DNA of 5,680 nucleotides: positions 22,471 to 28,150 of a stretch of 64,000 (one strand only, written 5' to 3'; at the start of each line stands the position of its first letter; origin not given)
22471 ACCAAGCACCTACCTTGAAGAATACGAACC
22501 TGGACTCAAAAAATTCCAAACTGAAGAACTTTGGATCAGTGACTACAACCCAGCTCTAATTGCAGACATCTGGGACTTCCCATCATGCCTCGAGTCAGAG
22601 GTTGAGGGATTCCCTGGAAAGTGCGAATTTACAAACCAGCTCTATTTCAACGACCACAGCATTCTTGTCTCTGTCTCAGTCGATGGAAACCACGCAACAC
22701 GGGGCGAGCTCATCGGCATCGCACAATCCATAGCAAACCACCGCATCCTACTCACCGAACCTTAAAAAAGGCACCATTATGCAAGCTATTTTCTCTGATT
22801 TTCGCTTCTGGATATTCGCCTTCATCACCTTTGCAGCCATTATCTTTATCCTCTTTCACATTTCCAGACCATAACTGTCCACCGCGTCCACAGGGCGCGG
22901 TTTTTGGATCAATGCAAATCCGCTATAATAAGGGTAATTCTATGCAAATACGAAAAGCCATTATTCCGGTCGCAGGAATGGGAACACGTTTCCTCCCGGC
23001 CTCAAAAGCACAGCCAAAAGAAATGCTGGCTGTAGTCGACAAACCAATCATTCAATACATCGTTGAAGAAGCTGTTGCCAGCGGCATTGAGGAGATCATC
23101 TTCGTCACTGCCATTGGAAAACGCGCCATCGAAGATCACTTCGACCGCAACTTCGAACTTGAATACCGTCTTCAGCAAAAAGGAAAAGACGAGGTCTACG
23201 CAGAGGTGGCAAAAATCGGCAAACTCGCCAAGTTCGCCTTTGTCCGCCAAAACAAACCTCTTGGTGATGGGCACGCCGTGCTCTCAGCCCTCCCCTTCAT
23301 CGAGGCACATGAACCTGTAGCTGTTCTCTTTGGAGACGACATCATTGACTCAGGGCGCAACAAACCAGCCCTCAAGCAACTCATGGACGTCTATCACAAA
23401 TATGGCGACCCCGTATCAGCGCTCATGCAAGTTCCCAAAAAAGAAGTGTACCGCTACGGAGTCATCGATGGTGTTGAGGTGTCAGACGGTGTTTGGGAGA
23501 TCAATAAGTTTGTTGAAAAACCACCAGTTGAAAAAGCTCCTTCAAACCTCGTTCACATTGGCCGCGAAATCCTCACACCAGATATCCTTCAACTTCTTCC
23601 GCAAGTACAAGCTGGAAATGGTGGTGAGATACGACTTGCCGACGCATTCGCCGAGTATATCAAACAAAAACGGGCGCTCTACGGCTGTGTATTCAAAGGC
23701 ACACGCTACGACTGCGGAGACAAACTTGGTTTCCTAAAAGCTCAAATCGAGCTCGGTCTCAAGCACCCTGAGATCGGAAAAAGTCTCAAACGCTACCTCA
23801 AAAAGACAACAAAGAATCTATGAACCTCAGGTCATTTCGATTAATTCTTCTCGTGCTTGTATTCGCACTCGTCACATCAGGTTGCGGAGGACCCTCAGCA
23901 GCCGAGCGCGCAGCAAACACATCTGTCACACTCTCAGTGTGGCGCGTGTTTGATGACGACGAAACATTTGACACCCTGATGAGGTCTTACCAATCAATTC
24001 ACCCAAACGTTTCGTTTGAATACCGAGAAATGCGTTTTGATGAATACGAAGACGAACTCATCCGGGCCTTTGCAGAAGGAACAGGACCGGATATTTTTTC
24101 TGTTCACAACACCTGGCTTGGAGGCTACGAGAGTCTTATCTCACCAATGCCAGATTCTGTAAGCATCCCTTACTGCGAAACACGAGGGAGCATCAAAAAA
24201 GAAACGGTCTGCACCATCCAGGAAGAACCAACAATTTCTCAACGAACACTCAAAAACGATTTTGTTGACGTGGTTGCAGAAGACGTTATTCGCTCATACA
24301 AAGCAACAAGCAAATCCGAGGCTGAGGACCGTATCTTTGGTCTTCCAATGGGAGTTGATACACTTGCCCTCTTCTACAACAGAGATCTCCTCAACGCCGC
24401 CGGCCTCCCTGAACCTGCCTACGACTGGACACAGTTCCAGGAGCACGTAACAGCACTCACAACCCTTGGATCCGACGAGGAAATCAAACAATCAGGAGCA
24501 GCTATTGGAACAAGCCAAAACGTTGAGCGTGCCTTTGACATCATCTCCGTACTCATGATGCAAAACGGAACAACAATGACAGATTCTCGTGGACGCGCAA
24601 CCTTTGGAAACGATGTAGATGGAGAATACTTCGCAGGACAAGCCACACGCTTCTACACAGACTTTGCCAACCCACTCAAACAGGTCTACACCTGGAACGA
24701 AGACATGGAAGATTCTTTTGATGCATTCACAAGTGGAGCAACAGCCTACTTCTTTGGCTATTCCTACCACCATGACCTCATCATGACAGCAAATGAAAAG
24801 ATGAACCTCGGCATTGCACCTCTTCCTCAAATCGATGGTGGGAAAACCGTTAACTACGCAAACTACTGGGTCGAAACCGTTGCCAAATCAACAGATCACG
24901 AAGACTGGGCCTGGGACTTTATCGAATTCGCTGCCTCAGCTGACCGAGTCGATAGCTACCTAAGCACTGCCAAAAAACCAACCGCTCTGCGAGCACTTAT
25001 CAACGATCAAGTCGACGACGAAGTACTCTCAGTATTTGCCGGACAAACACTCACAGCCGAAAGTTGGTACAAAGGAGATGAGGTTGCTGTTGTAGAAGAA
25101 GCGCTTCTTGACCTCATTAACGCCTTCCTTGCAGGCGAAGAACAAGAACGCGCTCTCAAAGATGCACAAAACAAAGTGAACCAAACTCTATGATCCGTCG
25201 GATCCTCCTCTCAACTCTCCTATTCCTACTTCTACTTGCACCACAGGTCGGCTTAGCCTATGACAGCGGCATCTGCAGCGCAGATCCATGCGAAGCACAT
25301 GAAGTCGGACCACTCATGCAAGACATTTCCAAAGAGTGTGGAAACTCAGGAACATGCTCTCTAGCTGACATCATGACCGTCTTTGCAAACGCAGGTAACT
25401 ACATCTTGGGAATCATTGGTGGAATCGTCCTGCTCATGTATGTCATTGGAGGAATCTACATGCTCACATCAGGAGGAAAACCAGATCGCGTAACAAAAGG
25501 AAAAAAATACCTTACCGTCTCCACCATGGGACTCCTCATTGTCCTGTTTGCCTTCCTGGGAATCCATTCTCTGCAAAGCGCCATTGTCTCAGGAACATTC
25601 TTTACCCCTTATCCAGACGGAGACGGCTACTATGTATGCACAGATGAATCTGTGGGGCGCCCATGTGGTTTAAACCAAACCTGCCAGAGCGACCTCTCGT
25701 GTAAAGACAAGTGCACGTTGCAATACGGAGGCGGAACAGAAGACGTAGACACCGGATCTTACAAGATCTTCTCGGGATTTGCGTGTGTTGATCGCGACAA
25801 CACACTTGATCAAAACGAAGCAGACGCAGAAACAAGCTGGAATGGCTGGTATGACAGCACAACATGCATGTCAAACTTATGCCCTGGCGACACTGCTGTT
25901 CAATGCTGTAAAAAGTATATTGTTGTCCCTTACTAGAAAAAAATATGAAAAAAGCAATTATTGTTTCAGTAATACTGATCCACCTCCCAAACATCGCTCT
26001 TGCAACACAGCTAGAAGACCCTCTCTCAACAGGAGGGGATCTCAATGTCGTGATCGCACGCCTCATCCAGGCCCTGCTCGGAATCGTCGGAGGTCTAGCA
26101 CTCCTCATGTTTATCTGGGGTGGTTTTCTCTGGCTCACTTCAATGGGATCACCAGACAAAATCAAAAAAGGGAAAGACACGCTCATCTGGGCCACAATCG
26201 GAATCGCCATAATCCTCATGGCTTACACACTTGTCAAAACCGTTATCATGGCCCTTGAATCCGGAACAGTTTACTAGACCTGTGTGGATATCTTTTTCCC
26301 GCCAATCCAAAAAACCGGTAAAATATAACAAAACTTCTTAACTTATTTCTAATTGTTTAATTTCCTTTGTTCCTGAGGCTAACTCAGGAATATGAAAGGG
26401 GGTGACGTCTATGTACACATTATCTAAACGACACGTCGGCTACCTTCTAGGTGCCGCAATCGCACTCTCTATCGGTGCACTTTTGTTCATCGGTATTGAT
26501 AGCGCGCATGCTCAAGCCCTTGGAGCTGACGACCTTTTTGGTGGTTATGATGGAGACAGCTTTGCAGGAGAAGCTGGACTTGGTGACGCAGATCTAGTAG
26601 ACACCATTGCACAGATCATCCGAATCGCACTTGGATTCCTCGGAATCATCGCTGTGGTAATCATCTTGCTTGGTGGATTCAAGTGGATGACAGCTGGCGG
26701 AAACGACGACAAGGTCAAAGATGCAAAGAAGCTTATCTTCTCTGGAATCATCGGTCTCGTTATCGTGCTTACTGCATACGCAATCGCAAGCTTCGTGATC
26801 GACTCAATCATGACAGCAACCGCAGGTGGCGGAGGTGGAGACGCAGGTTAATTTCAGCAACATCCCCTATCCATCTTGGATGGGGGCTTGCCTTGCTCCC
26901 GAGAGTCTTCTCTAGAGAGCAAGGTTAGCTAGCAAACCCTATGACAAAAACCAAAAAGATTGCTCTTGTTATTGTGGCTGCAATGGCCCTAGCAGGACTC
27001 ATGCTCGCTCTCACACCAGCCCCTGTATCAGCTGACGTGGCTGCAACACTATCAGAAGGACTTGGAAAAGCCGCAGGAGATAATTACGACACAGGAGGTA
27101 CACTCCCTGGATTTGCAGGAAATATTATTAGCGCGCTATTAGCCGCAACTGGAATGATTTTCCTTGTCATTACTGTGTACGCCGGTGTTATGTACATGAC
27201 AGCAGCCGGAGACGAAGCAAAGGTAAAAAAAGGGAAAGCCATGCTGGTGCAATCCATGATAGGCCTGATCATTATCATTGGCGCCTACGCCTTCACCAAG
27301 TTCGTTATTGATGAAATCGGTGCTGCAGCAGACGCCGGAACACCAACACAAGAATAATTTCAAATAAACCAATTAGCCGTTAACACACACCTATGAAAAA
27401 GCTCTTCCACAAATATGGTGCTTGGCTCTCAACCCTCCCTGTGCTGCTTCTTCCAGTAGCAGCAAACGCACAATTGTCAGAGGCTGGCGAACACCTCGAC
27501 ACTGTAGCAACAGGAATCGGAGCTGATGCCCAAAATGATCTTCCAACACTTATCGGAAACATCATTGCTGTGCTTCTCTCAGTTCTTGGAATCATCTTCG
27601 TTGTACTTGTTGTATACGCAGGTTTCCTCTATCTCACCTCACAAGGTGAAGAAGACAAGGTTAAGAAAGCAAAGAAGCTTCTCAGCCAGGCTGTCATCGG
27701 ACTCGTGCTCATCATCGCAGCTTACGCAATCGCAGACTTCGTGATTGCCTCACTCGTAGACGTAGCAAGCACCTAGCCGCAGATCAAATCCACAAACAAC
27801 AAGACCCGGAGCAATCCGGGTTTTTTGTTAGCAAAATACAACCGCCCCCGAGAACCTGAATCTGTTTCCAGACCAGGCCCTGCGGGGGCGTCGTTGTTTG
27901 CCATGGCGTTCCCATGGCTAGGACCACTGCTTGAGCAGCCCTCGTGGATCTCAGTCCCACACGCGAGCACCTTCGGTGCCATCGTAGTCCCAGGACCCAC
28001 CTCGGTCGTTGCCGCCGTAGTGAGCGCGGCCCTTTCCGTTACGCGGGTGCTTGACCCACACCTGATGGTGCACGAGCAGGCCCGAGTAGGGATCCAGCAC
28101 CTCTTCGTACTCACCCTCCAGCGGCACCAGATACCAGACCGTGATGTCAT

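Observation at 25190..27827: Tandem array of five paralogous exported two-TM 'pilin-like' proteins sharing a conserved hairpin-loop motif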

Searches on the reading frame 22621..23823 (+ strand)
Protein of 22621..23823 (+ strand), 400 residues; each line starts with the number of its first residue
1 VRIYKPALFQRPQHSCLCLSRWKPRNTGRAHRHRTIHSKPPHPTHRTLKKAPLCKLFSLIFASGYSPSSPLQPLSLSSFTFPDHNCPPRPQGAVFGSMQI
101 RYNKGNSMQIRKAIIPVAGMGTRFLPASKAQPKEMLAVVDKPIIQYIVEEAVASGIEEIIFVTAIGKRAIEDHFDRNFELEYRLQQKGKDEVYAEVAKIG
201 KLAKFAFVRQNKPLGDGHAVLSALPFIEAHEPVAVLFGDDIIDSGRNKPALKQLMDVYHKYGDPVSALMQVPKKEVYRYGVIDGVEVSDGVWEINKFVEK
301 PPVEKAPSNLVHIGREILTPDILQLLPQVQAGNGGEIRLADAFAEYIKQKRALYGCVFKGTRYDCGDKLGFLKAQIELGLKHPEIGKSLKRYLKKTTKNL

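Call 8: search_protein_families(library=pfam, proteins=[window:22621-23823:+], max_evalue=0.001)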
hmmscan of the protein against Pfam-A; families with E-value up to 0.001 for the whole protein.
window:22621-23823:+ (400 aa): 1 family
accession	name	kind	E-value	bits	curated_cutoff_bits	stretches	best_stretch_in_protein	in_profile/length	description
PF00483.29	NTP_transferase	-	1.4e-26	94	21.2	1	112-375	1-239/245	Nucleotidyl transferase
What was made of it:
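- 22942..23823 (+): galU-type UTP-glucose-1-phosphate uridylyltransferase, the first gene of the conserved module (the longest ORF starts at 22621). Pfam NTP_transferase (call 8).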

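Call 85: search_protein_families(library=ncbifam, proteins=[window:22621-23823:+], max_evalue=0.01)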
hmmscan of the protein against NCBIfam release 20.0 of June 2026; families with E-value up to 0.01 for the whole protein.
window:22621-23823:+ (400 aa): 31 families (the best 25 are shown)
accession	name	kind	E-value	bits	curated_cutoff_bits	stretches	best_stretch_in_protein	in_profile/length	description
TIGR01099.1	galU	equivalog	5.1e-99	331.1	326.8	1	110-374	1-261/261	UTP--glucose-1-phosphate uridylyltransferase GalU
NF009928.0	PRK13389.1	equivalog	3.9e-69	233.1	548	1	108-396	6-297/302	UTP--glucose-1-phosphate uridylyltransferase GalU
NF007516.0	PRK10122.1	equivalog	4.9e-59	199.9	534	1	110-395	3-293/297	UTP--glucose-1-phosphate uridylyltransferase GalF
TIGR01105.1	galF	equivalog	2.3e-56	191.2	659.2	1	110-395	3-293/297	GalU regulator GalF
TIGR03992.1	Arch_glmU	subfamily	4.8e-29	101.4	292.1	1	112-372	2-221/393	bifunctional sugar-1-phosphate nucleotidylyltransferase/acetyltransferase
TIGR01208.1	rmlA_long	equivalog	6.2e-25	87.8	320.25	1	112-376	1-232/353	glucose-1-phosphate thymidylyltransferase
NF041313.1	UDPGP_AglF_Halo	equivalog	1.5e-23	83.5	400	2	206-367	74-223/234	UTP--glucose-1-phosphate uridylyltransferase AglF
NF041173.1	Sug_nt_acttase_Thmprot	equivalog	3.4e-13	49.3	600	1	112-351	2-201/405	bifunctional sugar-1-phosphate nucleotidylyltransferase/acetyltransferase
TIGR01173.1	glmU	equivalog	1.8e-10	40.3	366.85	1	113-282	3-138/452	bifunctional UDP-N-acetylglucosamine diphosphorylase/glucosamine-1-phosphate N-acetyltransferase GlmU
TIGR01207.1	rmlA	equivalog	5e-10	39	360.65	1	112-354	1-211/286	glucose-1-phosphate thymidylyltransferase RfbA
NF052502.1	man1P_GTase_Rv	exception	8.4e-10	38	440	1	112-369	2-221/352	mannose-1-phosphate guanylyltransferase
NF012024.0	PRK15480.1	equivalog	2.6e-09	36.6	588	1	108-354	1-215/292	glucose-1-phosphate thymidylyltransferase RfbA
NF010934.1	PRK14354.1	equivalog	3.9e-09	35.5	450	2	113-188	2-74/447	bifunctional UDP-N-acetylglucosamine diphosphorylase/glucosamine-1-phosphate N-acetyltransferase GlmU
NF049965.1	GlMnHpPGnyltfHddC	equivalog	4.4e-09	36.3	300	1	112-179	2-69/221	D-glycero-D-manno-heptose 1-phosphate guanosyltransferase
NF045761.1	NAMPUrTaseMurU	equivalog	8.8e-09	35.5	250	1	112-175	2-65/226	N-acetylmuramate alpha-1-phosphate uridylyltransferase MurU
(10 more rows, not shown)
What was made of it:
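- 22942..23823 (+): NCBIfam TIGR01099 GalU scores 331 bits against a cut-off of 326.8 (call 85).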

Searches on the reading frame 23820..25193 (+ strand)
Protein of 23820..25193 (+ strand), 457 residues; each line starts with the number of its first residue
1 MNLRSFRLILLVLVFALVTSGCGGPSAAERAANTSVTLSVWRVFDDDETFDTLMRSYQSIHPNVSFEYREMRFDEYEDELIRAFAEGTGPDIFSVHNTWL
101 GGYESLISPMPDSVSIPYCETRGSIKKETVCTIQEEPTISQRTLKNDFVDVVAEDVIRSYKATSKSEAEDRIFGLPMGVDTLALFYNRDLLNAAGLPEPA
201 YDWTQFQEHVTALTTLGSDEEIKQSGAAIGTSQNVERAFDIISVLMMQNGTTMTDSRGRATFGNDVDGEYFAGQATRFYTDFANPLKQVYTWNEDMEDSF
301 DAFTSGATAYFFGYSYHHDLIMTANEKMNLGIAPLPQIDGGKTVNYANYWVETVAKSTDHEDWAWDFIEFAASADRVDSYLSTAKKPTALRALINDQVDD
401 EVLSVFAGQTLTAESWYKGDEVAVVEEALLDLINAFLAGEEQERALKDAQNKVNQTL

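Call 8: search_protein_families(library=pfam, proteins=[window:23820-25193:+], max_evalue=0.001)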
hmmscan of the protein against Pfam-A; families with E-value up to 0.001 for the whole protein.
window:23820-25193:+ (457 aa): 1 family
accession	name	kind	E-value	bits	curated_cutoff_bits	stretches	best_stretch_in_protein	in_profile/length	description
PF01547.30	SBP_bac_1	-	8.7e-21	75.6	26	1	151-375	76-304/307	Bacterial extracellular solute-binding protein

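Call 85: search_protein_families(library=ncbifam, proteins=[window:23820-25193:+], max_evalue=0.01)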
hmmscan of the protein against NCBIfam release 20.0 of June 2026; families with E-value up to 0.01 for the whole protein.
window:23820-25193:+ (457 aa): 2 families
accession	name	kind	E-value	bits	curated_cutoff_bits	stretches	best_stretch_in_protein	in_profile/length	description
NF053763.1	ABCarbgalBndGanS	equivalog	2.4e-12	46.3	700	1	154-214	118-180/420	galactooligosaccharide ABC transporter substrate-binding protein GanS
NF007011.0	PRK09474.1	equivalog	3.1e-05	23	291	1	167-369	124-307/396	maltose/maltodextrin ABC transporter substrate-binding protein MalE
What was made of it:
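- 23820..25193 (+): Sugar-type solute-binding protein homolog with a lipoprotein-like signal (…LVTSG|C); its stop overlaps the start of pilin 1 by 4 nt (ATGA). Pfam SBP_bac_1 at 8.7e-21 (call 8), with distant GanS/MalE similarity (call 85).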

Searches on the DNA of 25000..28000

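Call 94: search_rna_families(source=window, start=25000, end=28000, threshold=evalue, max_evalue=1)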
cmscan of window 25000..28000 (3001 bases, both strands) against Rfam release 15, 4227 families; matches with E-value up to 1: 0.
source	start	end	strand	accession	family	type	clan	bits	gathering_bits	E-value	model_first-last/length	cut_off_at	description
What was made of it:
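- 26864..26929 (+): Conserved intercistronic double RNA hairpin between pilin 3 and pilin 4. There is no Rfam match (call 94).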
